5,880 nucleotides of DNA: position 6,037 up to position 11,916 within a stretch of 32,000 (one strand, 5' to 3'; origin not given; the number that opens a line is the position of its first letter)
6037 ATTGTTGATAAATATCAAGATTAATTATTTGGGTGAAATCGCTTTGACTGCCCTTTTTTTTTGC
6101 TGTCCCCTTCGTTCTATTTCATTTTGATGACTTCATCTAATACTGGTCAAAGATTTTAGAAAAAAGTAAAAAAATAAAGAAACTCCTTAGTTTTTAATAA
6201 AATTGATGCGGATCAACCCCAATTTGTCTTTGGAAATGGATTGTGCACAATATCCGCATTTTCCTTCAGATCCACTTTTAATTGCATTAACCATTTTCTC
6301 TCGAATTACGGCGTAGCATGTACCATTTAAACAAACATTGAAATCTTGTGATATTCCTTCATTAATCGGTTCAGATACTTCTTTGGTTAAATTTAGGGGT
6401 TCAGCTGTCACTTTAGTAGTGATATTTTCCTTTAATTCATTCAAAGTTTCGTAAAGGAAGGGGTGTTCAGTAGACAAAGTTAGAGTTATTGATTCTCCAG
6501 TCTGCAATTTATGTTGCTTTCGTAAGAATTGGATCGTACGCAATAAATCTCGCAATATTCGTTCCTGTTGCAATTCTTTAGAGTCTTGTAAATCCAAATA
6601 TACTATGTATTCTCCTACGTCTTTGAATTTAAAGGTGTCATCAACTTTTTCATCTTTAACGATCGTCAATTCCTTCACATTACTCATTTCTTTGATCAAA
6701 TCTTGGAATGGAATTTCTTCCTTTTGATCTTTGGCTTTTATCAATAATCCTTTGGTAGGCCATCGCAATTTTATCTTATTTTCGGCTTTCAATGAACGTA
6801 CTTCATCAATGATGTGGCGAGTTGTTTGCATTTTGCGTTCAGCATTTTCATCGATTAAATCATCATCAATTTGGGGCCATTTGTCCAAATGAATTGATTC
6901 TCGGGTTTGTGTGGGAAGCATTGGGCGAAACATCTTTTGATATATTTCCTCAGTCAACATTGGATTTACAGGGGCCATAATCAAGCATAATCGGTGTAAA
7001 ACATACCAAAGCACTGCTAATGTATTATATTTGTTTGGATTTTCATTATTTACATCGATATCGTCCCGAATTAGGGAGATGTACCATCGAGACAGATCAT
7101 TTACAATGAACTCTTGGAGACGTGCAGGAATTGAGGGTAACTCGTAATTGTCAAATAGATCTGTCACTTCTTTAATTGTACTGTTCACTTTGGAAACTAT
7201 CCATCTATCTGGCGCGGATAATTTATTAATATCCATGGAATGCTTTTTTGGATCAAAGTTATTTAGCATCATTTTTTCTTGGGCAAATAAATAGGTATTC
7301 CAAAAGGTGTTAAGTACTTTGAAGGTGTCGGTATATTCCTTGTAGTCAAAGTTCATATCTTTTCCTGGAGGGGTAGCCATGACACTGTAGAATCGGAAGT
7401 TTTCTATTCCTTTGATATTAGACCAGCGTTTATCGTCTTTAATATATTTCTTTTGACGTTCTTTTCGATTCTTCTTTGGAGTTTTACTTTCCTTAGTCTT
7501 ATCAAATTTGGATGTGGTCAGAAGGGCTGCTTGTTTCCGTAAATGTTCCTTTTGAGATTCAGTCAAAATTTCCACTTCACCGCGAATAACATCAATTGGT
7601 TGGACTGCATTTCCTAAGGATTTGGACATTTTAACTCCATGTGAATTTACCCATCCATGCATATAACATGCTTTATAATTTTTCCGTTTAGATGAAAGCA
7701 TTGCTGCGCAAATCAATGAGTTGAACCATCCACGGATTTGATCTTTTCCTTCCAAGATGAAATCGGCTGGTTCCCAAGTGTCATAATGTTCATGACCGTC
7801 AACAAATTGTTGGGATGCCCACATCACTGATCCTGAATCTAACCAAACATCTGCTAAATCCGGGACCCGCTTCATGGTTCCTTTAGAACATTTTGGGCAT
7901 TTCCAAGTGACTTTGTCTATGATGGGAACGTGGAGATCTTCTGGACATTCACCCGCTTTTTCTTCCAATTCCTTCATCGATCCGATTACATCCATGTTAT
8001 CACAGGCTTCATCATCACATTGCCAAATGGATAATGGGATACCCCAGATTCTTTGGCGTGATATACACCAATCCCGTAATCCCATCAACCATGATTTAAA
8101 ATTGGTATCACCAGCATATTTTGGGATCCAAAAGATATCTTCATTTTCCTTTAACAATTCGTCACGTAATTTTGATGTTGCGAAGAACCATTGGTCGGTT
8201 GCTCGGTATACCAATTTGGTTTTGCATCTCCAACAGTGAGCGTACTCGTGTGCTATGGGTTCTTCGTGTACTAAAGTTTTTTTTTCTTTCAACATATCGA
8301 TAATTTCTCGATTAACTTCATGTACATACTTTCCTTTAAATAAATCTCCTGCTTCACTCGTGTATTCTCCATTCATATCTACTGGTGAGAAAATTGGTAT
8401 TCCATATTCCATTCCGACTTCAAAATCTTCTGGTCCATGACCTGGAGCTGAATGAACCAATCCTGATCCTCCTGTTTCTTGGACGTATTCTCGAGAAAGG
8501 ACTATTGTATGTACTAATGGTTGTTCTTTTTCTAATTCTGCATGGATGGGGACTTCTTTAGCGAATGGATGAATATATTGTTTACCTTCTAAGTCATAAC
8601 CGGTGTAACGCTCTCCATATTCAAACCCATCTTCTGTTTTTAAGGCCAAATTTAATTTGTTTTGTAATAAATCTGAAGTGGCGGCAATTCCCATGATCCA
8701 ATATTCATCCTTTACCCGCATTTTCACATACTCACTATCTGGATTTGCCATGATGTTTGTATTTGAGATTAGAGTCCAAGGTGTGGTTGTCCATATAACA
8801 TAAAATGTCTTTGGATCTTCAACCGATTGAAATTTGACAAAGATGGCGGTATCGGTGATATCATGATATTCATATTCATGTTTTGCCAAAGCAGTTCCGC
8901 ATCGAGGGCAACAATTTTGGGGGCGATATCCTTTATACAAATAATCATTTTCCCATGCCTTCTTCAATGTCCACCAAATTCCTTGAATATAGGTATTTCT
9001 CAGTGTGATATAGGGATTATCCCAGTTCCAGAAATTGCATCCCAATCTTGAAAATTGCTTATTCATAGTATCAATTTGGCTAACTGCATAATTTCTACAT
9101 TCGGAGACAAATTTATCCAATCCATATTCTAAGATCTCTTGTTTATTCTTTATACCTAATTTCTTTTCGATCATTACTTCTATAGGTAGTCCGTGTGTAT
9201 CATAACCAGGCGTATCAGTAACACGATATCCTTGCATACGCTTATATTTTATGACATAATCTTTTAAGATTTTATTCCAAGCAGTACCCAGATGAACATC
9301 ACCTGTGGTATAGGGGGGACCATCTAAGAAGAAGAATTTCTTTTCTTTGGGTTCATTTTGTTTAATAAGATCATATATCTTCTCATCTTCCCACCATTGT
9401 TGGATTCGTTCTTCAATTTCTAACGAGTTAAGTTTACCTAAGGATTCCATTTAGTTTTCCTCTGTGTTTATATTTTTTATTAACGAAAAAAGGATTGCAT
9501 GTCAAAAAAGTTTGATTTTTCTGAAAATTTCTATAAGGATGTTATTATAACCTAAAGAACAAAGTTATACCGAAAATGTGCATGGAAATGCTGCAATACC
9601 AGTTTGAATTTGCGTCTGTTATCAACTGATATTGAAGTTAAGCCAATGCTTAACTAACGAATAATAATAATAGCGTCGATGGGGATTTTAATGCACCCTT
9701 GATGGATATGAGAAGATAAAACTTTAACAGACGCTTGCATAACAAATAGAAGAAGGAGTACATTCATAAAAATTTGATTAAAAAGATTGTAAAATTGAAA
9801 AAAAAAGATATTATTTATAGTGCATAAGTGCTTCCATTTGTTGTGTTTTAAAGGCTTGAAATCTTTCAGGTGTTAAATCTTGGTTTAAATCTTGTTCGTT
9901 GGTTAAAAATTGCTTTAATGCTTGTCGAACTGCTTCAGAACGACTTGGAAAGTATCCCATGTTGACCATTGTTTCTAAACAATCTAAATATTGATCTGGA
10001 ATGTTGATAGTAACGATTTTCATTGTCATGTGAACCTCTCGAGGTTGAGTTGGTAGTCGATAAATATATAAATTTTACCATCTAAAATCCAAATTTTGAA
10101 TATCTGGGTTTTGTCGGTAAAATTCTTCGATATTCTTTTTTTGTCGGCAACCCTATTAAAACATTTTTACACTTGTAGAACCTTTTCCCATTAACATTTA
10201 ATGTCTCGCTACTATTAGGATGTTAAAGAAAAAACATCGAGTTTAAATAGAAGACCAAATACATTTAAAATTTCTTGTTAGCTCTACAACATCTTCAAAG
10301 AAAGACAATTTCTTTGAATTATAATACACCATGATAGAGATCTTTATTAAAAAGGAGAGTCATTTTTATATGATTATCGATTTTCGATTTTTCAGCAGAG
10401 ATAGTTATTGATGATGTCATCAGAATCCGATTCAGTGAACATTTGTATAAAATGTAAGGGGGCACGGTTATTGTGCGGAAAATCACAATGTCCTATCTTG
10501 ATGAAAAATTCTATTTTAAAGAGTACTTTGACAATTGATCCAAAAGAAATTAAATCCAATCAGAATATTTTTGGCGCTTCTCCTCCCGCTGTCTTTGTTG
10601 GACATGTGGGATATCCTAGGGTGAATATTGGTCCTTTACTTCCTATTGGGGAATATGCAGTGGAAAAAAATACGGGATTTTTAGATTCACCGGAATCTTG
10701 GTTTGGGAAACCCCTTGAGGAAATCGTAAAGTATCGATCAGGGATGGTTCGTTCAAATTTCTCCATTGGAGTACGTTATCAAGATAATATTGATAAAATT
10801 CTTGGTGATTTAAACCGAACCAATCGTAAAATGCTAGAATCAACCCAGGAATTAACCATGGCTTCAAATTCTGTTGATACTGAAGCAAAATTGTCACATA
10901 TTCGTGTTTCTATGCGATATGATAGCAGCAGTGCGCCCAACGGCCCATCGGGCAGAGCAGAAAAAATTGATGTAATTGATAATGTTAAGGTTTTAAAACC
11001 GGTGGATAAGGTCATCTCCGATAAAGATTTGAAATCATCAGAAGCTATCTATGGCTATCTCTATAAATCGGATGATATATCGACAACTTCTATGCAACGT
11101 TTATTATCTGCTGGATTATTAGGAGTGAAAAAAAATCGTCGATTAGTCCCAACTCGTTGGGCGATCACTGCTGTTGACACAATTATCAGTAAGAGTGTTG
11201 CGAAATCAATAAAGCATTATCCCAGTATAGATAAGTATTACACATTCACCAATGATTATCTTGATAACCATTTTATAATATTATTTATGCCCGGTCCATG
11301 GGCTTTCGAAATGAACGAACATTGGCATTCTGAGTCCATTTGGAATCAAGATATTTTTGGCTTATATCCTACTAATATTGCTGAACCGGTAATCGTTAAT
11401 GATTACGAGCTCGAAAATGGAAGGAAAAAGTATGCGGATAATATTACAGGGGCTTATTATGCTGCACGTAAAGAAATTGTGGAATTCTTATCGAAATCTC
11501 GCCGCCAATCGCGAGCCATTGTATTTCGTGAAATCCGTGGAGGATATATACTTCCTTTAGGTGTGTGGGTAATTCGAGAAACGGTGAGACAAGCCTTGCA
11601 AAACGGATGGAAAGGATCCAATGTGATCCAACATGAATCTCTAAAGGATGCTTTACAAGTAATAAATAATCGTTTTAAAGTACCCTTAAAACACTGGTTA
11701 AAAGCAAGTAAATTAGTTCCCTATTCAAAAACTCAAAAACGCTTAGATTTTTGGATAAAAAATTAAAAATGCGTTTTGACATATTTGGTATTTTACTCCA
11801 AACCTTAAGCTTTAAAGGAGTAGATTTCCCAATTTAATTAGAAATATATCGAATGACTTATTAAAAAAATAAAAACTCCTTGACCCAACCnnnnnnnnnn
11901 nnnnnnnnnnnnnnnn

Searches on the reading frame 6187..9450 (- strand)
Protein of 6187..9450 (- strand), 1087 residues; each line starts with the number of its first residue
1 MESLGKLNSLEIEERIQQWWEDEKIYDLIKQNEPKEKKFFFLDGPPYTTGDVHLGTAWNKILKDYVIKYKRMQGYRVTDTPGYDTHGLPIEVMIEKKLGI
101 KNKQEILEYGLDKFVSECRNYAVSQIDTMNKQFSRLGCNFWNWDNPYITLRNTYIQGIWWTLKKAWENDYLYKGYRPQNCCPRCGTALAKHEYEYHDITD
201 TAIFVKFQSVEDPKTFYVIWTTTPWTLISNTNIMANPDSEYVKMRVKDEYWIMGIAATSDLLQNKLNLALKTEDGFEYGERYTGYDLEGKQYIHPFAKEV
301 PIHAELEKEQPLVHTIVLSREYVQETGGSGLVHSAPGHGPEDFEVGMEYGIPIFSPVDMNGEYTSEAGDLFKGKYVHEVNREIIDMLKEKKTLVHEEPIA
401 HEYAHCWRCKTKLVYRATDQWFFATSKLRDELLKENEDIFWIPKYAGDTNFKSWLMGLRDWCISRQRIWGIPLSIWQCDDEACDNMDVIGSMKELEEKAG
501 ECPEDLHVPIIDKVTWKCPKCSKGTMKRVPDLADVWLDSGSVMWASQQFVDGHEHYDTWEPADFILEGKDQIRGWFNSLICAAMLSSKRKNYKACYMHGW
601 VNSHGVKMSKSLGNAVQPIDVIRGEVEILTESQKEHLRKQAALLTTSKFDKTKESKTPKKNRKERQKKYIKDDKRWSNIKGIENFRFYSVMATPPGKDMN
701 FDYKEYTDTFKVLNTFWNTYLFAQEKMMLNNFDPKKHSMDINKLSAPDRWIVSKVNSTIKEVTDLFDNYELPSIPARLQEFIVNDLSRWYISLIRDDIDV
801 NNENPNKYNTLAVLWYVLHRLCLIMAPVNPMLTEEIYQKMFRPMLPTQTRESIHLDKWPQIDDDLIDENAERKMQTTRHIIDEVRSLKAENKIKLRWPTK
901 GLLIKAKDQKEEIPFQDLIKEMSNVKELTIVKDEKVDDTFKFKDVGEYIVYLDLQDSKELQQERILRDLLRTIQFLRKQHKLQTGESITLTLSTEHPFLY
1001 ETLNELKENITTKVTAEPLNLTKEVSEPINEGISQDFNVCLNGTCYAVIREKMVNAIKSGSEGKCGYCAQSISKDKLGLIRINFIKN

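Call 88: search_protein_families(library=pfam, proteins=[window:6187-9450:-], max_evalue=0.00001)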
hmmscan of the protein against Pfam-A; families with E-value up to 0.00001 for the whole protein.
window:6187-9450:- (1087 aa): 4 families
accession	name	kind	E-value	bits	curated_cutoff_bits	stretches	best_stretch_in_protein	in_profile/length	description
PF00133.28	tRNA-synt_1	-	5.1e-110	368.5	22.7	1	16-702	2-414/414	tRNA synthetases class I (I, L, M and V)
PF08264.19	Anticodon_1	-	5.3e-36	124.2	25.1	1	748-900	1-145/148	Anticodon-binding domain of tRNA ligase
PF09334.17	tRNA-synt_1g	-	2.3e-18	66.6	20.1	1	46-109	8-70/391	tRNA synthetases class I (M)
PF19302.4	DUF5915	-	2.5e-08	34.1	27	1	927-1024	80-175/195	Domain of unknown function (DUF5915)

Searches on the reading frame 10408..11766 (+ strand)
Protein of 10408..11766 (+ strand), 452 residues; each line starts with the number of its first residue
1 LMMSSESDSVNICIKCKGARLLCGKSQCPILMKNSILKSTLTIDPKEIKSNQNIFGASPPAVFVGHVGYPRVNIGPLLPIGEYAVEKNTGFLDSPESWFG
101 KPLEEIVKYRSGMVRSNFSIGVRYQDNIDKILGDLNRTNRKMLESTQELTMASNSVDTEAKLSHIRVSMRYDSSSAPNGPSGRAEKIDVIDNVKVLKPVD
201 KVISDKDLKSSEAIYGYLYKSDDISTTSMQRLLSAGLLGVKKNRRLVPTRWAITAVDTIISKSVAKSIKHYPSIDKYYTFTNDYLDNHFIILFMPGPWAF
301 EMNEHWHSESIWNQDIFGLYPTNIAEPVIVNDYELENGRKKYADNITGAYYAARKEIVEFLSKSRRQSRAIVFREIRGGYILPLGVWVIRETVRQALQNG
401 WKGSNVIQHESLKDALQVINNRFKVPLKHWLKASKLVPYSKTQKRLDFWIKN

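Call 88: search_protein_families(library=pfam, proteins=[window:10408-11766:+], max_evalue=0.00001)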
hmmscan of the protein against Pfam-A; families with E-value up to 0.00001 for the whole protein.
window:10408-11766:+ (452 aa): 2 families
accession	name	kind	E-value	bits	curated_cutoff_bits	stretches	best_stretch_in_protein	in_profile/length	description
PF04894.17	Nre_N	-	1.5e-85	287.7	25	1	22-313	1-270/270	Archaeal Nre, N-terminal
PF04895.17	Nre_C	-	1.1e-31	109.4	27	1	335-447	2-108/110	Archaeal Nre, C-terminal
